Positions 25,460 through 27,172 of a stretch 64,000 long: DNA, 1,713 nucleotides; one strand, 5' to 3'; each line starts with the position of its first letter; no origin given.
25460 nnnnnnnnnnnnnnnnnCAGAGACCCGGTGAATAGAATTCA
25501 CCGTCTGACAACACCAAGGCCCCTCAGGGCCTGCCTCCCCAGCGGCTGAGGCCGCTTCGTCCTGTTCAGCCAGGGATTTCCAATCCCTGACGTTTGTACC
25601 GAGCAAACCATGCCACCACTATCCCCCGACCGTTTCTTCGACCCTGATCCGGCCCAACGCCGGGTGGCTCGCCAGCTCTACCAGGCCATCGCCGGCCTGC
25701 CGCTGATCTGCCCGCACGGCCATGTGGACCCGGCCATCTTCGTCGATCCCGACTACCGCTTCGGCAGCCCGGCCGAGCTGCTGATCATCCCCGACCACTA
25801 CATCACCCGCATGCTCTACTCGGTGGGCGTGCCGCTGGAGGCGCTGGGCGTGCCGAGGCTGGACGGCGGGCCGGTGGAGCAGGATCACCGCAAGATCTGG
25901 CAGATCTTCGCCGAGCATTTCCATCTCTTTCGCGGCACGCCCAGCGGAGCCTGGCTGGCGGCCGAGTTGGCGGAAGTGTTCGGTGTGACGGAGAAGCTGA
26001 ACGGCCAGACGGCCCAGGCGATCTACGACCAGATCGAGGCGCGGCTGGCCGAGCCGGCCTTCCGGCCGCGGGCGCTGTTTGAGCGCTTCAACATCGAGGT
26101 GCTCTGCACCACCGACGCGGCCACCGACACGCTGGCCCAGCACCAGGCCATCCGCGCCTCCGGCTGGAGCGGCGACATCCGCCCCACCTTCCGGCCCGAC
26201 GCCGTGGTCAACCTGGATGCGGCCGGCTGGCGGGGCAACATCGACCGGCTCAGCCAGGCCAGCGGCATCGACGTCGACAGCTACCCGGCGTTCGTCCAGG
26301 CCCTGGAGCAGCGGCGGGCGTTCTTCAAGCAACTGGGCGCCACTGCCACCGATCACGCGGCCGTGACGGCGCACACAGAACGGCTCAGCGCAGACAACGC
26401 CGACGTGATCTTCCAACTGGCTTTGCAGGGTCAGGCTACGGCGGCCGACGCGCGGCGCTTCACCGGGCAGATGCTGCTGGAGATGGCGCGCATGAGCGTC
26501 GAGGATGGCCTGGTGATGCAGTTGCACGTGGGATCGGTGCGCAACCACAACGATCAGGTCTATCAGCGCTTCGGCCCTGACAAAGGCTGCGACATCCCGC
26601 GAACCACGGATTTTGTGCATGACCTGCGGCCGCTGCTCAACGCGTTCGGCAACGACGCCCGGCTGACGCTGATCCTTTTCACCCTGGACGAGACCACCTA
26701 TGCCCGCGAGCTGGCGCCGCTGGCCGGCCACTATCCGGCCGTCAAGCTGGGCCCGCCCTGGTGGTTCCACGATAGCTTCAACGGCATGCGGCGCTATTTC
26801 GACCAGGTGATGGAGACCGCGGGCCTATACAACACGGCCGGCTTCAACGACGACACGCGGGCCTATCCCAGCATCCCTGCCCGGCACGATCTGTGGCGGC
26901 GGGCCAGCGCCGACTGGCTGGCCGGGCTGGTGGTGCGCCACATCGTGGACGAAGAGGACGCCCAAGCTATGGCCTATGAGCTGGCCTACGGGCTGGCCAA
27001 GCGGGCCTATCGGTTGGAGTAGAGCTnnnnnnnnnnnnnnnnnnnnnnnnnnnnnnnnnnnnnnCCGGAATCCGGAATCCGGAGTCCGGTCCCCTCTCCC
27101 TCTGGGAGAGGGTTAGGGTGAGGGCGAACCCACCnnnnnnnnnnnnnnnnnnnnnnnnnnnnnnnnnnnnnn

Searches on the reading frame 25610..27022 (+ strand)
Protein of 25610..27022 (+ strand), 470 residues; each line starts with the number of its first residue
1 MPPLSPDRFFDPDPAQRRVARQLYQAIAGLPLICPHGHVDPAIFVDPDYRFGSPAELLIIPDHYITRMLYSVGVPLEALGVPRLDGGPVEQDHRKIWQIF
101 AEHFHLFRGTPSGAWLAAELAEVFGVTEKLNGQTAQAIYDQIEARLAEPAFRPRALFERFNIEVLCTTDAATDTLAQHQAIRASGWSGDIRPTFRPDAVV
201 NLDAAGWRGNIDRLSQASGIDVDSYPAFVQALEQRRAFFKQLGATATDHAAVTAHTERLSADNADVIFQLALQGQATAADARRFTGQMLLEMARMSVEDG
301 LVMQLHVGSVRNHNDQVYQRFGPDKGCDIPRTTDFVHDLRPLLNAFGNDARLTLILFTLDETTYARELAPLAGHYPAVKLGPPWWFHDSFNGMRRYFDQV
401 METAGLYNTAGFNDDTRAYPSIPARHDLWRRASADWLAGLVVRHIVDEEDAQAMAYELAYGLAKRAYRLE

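Call 46: find_encoding_contigs(protein=window:25610-27022:+, flank=2000, max_places=4)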
Protein window:25610-27022:+ (470 aa): 7 contigs read that carry it; 2 places shown.
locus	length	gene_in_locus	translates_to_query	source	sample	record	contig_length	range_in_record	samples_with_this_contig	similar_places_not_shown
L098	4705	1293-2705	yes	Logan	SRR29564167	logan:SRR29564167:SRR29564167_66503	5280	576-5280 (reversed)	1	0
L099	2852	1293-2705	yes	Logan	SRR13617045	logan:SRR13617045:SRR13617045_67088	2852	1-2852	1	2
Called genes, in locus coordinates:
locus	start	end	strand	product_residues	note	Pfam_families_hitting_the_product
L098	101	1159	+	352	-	PF01208:URO-D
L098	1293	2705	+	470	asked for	PF02614:UxaC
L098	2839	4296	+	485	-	PF16257:UxaE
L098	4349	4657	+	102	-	-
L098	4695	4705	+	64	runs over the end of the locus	PF09360:zf-CDGSH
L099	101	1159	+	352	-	PF01208:URO-D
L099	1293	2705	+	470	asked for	PF02614:UxaC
